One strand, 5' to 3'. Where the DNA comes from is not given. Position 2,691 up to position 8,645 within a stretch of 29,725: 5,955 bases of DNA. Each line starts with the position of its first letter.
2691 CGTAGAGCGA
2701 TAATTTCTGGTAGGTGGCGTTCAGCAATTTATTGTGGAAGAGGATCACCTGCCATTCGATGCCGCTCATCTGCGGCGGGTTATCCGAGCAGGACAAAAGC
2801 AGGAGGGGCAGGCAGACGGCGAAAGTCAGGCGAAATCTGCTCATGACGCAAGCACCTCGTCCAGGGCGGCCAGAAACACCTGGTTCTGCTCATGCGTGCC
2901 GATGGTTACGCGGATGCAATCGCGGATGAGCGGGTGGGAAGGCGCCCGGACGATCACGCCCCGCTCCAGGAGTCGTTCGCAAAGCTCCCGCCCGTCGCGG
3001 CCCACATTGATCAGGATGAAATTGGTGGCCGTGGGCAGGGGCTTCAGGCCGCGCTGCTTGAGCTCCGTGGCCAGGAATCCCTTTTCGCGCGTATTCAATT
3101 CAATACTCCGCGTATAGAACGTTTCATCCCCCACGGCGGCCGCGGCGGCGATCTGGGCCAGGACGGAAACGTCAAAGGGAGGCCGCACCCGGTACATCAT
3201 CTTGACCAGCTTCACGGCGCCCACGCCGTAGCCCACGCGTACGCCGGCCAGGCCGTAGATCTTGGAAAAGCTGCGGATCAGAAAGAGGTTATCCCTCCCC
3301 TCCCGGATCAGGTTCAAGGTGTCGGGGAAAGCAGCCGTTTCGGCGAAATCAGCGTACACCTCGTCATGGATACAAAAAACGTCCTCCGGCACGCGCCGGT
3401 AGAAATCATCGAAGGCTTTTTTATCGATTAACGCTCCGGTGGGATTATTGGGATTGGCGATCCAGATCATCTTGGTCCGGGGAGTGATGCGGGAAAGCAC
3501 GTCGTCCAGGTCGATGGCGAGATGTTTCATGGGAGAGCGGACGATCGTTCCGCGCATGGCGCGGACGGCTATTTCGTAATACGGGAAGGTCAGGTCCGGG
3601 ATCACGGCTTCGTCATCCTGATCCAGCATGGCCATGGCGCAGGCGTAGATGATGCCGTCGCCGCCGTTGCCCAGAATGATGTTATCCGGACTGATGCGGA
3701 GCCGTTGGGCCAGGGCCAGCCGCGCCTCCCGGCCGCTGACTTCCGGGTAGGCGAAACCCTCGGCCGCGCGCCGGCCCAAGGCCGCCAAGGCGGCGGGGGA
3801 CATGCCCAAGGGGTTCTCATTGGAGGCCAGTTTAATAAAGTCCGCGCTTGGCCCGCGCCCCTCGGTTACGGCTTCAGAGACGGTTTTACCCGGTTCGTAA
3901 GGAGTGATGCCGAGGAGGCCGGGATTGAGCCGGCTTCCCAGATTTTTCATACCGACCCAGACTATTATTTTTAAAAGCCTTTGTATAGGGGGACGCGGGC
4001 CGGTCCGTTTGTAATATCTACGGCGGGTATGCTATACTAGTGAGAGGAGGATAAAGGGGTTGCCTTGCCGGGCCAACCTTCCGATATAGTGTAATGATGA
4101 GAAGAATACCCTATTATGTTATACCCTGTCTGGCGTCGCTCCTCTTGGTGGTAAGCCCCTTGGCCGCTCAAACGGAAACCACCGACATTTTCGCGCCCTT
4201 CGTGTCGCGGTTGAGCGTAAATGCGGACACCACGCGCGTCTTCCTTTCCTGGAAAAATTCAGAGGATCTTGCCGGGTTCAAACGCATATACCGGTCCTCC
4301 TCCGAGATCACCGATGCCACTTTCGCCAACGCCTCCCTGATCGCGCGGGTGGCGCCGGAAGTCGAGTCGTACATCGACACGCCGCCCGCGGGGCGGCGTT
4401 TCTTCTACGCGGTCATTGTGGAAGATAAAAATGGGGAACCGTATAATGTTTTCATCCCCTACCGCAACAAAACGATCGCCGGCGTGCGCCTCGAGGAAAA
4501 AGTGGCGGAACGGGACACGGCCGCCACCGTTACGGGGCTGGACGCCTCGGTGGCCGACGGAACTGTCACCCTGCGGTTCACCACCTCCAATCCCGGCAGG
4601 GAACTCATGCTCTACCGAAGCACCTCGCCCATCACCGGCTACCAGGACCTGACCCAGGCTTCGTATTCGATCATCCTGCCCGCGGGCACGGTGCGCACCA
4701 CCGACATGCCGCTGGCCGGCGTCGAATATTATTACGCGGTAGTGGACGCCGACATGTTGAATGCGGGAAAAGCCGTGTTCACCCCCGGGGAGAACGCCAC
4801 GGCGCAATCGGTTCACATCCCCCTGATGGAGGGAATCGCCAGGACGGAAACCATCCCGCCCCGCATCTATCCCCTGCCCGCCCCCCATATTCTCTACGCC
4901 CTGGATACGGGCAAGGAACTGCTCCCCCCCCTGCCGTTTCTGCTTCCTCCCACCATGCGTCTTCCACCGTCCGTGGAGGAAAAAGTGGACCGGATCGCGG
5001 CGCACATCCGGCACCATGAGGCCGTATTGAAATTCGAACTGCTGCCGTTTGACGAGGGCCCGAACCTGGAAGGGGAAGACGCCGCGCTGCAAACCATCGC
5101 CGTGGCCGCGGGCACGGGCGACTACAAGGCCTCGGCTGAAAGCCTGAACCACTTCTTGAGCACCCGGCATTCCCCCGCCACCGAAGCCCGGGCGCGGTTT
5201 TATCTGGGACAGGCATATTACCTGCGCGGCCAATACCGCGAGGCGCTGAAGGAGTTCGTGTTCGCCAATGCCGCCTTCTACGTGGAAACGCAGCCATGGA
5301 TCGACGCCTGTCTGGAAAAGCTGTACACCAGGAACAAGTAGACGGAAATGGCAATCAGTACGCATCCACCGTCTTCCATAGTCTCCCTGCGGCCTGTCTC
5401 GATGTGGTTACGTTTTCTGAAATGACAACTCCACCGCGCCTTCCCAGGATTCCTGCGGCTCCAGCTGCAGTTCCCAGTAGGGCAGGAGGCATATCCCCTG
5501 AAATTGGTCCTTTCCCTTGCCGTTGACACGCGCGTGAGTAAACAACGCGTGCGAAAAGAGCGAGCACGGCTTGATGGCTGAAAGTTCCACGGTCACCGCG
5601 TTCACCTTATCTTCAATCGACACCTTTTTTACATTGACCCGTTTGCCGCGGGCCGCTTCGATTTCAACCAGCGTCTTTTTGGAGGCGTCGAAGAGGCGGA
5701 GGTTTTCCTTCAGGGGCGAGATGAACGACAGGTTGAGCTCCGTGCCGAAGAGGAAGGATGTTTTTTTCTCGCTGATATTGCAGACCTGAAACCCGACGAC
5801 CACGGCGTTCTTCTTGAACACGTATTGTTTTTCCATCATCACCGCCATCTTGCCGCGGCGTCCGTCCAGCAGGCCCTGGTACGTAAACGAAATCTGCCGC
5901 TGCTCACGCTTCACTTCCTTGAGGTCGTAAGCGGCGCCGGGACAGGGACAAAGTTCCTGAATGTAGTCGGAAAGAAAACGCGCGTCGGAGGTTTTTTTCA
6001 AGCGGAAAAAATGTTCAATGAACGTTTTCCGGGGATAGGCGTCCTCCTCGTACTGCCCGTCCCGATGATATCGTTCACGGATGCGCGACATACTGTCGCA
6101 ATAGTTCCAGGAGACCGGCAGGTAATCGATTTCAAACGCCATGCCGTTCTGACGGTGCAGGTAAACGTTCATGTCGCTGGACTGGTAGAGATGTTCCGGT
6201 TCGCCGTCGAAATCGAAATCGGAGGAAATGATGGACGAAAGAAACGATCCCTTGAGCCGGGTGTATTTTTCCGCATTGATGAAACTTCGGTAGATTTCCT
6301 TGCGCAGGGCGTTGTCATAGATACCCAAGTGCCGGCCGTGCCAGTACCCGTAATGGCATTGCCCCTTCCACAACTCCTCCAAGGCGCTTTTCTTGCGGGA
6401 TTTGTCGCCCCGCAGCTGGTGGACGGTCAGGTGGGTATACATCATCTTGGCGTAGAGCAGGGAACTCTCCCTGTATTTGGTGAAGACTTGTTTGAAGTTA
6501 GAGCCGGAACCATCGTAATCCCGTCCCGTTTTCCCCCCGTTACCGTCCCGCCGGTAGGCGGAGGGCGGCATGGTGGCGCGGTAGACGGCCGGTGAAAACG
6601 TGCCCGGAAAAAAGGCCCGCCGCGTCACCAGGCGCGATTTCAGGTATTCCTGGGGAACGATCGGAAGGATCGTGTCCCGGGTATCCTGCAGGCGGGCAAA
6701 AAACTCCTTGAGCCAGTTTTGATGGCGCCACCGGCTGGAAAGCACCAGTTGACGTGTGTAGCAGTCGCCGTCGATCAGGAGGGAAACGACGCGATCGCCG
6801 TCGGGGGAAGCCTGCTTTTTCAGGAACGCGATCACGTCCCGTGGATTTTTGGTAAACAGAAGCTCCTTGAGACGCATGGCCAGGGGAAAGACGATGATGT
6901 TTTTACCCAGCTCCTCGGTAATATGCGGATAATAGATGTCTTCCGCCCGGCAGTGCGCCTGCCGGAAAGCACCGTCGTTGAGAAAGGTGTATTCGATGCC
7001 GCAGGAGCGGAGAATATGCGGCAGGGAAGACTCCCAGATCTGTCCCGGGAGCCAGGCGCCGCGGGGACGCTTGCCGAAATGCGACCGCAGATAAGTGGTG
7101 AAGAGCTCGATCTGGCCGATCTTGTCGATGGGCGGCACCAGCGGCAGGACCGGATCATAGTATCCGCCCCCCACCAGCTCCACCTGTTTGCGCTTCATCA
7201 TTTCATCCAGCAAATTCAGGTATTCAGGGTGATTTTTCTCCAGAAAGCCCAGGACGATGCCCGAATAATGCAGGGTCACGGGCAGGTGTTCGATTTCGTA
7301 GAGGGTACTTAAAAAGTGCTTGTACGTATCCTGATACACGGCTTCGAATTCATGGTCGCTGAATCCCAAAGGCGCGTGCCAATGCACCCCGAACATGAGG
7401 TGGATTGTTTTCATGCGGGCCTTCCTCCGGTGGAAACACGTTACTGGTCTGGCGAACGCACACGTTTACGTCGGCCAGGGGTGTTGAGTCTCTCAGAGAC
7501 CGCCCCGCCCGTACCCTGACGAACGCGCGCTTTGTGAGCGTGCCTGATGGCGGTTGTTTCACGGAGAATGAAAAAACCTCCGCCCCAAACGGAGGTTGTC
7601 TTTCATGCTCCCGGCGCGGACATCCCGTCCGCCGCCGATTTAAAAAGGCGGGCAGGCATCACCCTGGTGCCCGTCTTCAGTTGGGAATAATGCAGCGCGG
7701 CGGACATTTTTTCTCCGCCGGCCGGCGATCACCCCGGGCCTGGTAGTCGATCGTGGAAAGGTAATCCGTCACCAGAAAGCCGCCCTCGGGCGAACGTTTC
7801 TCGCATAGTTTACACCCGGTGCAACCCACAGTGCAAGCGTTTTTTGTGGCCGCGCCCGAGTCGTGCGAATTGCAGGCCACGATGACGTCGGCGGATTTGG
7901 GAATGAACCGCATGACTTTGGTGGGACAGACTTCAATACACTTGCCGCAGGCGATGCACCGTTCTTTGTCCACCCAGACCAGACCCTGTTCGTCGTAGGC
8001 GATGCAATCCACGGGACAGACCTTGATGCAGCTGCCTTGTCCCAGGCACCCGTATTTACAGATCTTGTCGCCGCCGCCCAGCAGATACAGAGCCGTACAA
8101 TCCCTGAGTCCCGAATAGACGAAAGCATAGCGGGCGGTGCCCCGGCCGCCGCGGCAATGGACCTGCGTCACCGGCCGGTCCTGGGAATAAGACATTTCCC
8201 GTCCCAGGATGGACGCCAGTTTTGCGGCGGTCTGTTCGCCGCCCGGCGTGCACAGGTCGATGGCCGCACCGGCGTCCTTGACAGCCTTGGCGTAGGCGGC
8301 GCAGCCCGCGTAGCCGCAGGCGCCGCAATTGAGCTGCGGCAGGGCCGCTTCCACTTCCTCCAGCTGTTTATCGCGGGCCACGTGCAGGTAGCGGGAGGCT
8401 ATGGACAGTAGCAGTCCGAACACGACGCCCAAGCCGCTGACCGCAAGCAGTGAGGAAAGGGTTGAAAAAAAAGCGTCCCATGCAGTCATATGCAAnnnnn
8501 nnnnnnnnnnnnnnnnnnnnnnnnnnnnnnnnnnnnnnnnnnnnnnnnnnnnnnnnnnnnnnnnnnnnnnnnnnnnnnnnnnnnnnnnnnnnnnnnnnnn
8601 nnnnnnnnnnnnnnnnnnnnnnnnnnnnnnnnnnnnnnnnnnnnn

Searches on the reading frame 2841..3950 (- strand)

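Call 18: search_protein_families(library=pfam, proteins=[window:2841-3950:-], max_evalue=0.001)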
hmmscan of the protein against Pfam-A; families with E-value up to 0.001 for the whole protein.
window:2841-3950:- (369 aa): 1 family
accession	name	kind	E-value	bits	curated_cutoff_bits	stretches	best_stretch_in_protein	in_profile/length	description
PF00155.27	Aminotran_1_2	-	1.8e-55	189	19.7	1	37-363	2-361/361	Aminotransferase class I and II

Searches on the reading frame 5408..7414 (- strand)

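Call 18: search_protein_families(library=pfam, proteins=[window:5408-7414:-], max_evalue=0.001)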
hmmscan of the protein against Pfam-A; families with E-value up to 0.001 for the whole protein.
window:5408-7414:- (668 aa): 4 families
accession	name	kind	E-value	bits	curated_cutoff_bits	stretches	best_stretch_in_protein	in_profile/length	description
PF03065.20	Glyco_hydro_57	-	3.1e-33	115.8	21.2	1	20-261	37-281/291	Glycosyl hydrolase family 57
PF09095.17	AmyA-gluTrfs_C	-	2.4e-23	83.6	22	2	457-658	90-281/284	Alpha-amylase/4-alpha-glucanotransferase, C-terminal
PF09094.16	AmyA-A_glucT_m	-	7e-15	55.7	27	1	307-384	3-79/80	Alpha-amylase/4-alpha-glucanotransferase, middle domain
PF01074.27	Glyco_hydro_38N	-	2.8e-06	27.4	25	1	58-147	55-145/270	Glycosyl hydrolases family 38 N-terminal domain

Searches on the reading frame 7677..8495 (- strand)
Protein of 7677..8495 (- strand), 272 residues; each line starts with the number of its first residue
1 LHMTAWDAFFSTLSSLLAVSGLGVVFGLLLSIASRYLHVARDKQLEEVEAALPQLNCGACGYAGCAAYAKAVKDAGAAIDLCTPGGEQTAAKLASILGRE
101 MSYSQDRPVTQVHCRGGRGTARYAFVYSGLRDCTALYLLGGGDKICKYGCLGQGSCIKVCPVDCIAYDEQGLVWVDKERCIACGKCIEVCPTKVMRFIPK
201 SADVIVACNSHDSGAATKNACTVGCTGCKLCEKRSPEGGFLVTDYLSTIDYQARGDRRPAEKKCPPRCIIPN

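Call 18: search_protein_families(library=pfam, proteins=[window:7677-8495:-], max_evalue=0.001)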
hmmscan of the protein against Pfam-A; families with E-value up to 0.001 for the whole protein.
window:7677-8495:- (272 aa): 9 families
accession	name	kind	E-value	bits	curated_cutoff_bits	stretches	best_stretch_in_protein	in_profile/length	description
PF04060.18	FeS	-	1.4e-11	44.3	23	1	52-84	1-33/33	Putative Fe-S cluster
PF14697.11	Fer4_21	-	1.3e-09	38.4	35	1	147-194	5-56/59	4Fe-4S dicluster domain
PF12838.12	Fer4_7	-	9.5e-08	32.8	27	1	150-194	2-52/52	4Fe-4S dicluster domain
PF00037.32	Fer4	-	1e-07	31.9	21.1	1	173-194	1-22/24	4Fe-4S binding domain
PF12797.12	Fer4_2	-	2.6e-06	27.5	24.5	1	173-192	3-22/22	4Fe-4S binding domain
PF12837.12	Fer4_6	-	1.3e-05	25.3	25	1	175-194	4-23/24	4Fe-4S binding domain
PF13237.11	Fer4_10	-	1.7e-05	25.1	25.5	1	149-191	8-53/53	4Fe-4S dicluster domain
PF13187.11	Fer4_9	-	2.2e-05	24.8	27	1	150-194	2-51/52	4Fe-4S dicluster domain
PF25160.1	LdpA_Fe-S-bd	-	0.00067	19.8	27.6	1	155-195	8-43/49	LdpA Fe-S cluster-binding domain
